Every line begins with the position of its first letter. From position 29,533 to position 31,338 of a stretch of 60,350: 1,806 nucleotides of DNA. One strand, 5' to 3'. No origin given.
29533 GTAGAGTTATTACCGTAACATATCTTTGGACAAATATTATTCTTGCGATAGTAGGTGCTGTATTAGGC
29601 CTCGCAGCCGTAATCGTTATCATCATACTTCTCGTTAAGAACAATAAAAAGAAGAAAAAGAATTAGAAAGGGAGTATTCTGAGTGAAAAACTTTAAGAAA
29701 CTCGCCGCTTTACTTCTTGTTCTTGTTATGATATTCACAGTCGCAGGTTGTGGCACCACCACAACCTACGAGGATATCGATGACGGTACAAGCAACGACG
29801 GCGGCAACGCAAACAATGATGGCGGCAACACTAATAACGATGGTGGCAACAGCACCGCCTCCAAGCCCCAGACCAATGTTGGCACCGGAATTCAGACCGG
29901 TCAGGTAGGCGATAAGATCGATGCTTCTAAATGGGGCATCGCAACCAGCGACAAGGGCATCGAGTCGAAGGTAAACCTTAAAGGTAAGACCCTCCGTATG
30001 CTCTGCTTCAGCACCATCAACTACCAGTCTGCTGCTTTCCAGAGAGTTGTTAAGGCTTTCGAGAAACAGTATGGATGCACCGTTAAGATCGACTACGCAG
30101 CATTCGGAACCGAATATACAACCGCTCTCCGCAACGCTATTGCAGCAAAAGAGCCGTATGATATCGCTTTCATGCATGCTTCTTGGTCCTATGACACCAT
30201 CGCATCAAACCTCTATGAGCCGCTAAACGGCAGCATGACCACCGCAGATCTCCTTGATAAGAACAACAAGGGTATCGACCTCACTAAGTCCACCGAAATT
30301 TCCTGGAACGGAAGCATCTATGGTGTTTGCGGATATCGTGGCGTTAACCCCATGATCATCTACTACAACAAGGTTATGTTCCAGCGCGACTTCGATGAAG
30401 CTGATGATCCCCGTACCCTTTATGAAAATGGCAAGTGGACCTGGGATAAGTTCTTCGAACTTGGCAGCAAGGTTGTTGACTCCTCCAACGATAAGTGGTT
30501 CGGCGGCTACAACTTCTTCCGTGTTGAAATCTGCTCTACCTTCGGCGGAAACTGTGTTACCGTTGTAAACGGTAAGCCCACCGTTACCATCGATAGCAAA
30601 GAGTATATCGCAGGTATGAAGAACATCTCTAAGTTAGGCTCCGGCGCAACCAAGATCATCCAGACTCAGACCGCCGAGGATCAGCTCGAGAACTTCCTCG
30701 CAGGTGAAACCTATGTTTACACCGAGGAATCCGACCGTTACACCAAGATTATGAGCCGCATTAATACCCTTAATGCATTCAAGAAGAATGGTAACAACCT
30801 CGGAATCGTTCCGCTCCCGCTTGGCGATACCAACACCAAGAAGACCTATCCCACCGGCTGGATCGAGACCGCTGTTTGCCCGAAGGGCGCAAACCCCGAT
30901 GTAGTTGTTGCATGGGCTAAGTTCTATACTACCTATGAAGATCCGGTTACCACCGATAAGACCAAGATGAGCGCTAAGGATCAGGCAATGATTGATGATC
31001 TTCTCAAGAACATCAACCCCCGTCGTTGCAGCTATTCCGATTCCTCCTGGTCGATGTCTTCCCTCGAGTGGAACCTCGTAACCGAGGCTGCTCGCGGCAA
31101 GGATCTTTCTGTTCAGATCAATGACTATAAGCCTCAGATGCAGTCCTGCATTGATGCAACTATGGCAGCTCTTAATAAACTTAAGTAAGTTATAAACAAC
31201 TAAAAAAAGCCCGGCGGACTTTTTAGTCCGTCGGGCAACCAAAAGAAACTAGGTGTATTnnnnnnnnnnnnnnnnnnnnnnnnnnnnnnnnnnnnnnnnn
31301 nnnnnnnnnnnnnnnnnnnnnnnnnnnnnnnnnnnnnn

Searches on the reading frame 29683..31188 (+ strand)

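Call 41: search_protein_families(library=pfam, proteins=[window:29683-31188:+], max_evalue=0.01)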
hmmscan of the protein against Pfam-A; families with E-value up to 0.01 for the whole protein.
window:29683-31188:+ (501 aa): 3 families
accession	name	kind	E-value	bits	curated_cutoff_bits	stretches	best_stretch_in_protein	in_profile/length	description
PF01547.30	SBP_bac_1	-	1.5e-15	58.4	26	1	117-418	8-303/307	Bacterial extracellular solute-binding protein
PF13531.11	SBP_bac_11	-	0.00055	20.2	25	1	117-178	11-68/227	Bacterial extracellular solute-binding protein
PF14859.11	Colicin_M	-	0.0026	17.3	27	1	41-154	145-260/281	Colicin M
